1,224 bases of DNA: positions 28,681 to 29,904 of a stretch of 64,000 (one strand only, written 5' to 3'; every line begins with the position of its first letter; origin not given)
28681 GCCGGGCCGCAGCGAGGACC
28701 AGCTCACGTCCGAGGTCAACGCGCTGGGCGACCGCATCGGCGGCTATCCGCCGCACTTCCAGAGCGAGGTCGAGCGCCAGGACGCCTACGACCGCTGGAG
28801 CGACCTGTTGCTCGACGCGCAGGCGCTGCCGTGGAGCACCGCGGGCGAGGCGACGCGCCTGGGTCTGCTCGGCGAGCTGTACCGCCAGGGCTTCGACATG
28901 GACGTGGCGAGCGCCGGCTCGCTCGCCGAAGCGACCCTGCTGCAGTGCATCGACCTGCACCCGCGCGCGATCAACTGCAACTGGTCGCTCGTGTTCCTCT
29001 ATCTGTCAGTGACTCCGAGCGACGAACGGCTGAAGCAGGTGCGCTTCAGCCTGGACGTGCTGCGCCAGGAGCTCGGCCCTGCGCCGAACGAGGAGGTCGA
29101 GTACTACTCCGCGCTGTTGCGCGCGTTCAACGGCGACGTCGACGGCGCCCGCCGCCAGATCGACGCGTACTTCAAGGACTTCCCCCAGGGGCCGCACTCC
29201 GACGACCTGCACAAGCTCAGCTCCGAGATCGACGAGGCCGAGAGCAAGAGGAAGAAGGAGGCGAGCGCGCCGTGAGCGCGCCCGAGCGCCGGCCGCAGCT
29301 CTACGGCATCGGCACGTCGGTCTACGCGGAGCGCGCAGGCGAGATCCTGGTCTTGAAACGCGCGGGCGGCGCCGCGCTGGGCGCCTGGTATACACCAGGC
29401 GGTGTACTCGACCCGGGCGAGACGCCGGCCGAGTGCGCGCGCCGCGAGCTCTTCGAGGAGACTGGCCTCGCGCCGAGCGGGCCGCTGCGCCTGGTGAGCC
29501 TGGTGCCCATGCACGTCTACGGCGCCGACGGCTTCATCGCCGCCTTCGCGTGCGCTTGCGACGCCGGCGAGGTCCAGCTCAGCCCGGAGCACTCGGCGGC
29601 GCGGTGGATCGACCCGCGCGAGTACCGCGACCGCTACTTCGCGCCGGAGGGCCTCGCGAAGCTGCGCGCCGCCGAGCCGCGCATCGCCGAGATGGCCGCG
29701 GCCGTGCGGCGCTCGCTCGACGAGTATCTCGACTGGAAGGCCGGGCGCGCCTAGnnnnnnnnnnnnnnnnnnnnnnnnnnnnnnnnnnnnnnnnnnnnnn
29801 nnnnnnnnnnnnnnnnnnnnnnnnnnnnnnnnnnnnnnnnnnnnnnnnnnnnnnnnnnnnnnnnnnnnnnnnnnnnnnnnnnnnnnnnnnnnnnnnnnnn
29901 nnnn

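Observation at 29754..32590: Intragenic heptad of diverged ~390-bp tandem repeats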

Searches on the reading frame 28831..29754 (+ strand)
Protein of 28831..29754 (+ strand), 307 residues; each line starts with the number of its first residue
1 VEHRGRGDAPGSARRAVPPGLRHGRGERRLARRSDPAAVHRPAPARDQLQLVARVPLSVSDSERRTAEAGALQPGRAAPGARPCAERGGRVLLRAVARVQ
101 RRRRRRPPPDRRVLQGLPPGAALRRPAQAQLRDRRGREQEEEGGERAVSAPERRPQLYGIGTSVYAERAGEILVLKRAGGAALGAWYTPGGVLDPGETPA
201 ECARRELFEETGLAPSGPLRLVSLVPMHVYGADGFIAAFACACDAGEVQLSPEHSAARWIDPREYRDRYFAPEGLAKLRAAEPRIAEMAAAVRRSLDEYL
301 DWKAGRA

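Call 23: search_protein_families(library=pfam, proteins=[window:28831-29754:+], max_evalue=0.001)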
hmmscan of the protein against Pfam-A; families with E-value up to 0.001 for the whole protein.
window:28831-29754:+ (307 aa): 1 family
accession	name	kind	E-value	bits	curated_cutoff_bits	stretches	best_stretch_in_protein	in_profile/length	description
PF00293.34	NUDIX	-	9.6e-19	68.2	21.1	1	165-266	9-119/134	NUDIX domain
